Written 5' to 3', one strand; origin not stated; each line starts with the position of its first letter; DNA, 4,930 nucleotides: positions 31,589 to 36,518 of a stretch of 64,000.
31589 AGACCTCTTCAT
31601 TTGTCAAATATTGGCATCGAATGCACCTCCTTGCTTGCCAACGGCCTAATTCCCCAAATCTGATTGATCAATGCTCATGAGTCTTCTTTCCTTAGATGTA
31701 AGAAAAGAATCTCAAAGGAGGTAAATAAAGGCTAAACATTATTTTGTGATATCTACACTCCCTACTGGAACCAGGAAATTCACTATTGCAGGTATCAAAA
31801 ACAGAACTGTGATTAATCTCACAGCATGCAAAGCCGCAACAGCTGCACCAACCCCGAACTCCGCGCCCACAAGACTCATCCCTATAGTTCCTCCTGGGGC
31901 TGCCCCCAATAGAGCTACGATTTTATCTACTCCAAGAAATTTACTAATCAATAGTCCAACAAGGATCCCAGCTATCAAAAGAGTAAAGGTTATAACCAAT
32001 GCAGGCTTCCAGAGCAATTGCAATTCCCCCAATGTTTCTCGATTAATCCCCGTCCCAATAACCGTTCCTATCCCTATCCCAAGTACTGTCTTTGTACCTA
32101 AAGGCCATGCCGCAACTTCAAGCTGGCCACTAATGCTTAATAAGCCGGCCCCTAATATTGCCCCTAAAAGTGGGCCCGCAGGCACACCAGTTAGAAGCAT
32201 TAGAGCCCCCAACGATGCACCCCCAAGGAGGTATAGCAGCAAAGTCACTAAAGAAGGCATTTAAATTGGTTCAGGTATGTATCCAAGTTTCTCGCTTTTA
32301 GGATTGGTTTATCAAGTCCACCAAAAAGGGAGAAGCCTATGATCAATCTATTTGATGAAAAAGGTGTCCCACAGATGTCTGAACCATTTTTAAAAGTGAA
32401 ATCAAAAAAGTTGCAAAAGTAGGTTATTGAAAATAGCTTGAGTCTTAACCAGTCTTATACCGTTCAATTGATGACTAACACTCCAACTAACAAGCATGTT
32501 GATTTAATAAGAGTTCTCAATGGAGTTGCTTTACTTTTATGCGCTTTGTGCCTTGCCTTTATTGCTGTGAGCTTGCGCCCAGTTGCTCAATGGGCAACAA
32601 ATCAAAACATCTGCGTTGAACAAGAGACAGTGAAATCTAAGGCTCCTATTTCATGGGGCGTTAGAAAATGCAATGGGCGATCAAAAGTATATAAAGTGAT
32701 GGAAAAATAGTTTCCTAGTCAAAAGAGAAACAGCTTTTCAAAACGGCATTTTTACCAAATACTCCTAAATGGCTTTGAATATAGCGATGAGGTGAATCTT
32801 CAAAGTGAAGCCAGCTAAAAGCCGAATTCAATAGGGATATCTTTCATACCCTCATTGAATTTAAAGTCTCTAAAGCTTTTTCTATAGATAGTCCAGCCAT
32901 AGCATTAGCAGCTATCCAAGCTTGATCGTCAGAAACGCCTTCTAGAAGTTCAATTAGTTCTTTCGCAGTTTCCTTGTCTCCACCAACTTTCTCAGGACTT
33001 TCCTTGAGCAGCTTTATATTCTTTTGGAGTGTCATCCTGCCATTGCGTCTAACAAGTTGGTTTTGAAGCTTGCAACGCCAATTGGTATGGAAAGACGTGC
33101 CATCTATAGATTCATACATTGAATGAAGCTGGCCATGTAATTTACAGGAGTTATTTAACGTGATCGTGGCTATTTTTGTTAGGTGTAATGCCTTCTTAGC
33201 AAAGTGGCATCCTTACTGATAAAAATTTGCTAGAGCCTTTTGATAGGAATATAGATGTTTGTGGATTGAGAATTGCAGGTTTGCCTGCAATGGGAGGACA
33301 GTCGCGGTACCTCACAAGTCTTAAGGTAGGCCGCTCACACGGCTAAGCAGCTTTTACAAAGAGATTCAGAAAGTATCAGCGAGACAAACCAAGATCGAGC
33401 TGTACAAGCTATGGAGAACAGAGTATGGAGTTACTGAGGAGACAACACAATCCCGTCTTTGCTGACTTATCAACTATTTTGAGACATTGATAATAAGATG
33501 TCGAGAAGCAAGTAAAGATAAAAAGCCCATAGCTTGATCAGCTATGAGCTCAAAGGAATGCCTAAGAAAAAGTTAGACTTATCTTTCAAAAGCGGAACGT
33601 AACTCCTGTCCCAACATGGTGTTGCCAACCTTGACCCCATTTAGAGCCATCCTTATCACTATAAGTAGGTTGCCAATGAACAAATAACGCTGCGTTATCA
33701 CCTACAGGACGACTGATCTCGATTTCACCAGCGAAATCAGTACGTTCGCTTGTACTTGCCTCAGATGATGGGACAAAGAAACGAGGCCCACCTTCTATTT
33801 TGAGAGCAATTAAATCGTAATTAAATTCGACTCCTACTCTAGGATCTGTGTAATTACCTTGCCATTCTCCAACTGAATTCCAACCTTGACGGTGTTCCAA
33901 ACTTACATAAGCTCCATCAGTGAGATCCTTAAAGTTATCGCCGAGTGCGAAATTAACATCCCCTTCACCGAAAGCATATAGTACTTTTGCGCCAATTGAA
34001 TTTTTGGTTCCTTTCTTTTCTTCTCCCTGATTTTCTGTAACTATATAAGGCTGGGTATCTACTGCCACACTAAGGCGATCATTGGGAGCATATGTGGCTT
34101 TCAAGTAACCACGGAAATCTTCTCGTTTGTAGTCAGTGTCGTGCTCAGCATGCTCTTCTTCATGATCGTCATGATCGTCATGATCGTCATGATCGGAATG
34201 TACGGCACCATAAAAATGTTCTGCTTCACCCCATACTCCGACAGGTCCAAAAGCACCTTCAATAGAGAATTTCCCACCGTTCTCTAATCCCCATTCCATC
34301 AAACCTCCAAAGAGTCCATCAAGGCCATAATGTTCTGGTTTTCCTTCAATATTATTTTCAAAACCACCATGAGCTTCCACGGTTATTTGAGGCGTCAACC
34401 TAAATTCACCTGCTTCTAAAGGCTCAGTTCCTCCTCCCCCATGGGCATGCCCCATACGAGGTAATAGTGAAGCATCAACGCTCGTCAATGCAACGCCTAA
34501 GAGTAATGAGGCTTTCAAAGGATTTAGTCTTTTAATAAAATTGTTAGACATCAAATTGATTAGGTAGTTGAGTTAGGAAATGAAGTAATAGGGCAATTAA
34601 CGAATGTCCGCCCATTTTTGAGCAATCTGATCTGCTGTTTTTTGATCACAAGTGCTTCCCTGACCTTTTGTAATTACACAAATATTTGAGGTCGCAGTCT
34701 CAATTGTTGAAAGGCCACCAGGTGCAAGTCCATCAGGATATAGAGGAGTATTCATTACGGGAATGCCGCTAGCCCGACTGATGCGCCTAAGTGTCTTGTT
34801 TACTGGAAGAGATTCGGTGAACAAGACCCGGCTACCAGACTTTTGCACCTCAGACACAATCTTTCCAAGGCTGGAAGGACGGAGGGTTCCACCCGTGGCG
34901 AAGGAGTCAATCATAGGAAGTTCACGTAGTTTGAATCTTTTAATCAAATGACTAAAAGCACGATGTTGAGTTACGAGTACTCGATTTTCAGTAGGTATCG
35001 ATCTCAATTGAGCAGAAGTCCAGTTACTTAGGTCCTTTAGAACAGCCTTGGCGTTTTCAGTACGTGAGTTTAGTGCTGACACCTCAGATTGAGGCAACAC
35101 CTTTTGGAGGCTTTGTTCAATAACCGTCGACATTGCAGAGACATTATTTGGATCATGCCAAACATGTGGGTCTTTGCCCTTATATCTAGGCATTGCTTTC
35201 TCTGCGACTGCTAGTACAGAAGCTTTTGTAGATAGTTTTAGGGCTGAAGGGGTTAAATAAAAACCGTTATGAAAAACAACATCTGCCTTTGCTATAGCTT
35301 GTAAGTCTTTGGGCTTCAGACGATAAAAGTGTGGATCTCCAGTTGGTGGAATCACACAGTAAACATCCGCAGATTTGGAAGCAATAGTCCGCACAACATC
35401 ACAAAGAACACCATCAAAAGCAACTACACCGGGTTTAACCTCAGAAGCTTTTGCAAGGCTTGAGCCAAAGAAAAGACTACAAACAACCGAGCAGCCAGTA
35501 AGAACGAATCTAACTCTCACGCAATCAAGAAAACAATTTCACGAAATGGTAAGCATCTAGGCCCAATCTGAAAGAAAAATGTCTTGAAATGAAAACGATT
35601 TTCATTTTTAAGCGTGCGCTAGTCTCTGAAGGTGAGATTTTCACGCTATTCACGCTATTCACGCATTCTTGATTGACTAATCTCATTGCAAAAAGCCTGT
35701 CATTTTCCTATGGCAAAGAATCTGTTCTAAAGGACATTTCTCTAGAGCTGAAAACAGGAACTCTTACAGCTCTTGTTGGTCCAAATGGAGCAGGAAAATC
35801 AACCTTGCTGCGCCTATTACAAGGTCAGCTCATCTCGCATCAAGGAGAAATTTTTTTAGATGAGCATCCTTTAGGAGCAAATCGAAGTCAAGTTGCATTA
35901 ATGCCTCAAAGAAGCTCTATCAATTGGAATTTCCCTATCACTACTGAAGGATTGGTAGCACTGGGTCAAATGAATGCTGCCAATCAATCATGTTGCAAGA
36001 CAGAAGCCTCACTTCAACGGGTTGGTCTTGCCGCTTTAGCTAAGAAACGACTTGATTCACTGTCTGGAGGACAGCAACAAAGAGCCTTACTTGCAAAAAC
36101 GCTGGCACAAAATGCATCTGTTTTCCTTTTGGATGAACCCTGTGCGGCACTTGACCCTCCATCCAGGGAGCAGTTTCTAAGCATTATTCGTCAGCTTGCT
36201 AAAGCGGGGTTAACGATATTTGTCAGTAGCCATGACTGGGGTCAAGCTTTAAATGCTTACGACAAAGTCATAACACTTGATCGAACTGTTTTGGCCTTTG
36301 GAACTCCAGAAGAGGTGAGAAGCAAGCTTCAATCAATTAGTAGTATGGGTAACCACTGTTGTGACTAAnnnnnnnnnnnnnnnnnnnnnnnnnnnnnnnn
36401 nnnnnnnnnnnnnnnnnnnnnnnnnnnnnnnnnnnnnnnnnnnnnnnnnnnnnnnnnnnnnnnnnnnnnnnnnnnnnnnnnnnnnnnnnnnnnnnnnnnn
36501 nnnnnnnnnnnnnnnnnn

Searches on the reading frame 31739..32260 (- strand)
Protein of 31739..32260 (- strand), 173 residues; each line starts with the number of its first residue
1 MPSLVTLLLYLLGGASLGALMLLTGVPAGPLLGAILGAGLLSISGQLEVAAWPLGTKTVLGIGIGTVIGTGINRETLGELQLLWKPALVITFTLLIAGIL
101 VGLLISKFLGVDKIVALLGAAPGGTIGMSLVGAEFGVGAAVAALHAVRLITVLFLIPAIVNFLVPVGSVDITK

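Call 33: search_protein_families(library=pfam, proteins=[window:31739-32260:-], max_evalue=0.001)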
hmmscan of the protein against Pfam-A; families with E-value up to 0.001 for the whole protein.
window:31739-32260:- (173 aa): 1 family
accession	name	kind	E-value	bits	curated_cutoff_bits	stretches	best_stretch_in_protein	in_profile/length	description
PF05145.17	AbrB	-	2.3e-18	66.7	29.2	1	7-163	157-313/314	Transition state regulatory protein AbrB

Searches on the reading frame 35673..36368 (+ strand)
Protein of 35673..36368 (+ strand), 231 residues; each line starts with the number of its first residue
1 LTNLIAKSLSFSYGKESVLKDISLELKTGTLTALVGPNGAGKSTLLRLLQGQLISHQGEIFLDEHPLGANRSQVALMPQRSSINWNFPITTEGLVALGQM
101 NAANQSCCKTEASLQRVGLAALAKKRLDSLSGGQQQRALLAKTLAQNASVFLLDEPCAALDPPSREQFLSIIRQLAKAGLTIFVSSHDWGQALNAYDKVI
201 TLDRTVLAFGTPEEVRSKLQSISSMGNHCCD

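Call 33: search_protein_families(library=pfam, proteins=[window:35673-36368:+], max_evalue=0.001)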
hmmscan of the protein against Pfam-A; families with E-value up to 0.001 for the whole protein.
window:35673-36368:+ (231 aa): 8 families
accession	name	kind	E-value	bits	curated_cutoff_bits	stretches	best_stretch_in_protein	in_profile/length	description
PF00005.33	ABC_tran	-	5.4e-29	102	25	1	19-158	1-137/137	ABC transporter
PF13304.12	AAA_21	-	2.5e-13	51.2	27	2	128-188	236-299/304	AAA domain, putative AbiEii toxin, Type IV TA system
PF02463.25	SMC_N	-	2.7e-09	37.2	40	1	30-200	25-209/220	RecF/RecN/SMC N terminal domain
PF03193.22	RsgA_GTPase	-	2.7e-05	24.5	30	1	12-60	90-137/174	RsgA GTPase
PF13175.12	AAA_15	-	5.8e-05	23.3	32.1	1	19-50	14-44/374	AAA ATPase domain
PF13401.12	AAA_22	-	0.0003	21.6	27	1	28-88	4-33/130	AAA domain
PF13476.12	AAA_23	-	0.00031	21.9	27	1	20-49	11-39/201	AAA domain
PF13555.12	AAA_29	-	0.00049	20.2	27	0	26-46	19-39/61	P-loop containing region of AAA domain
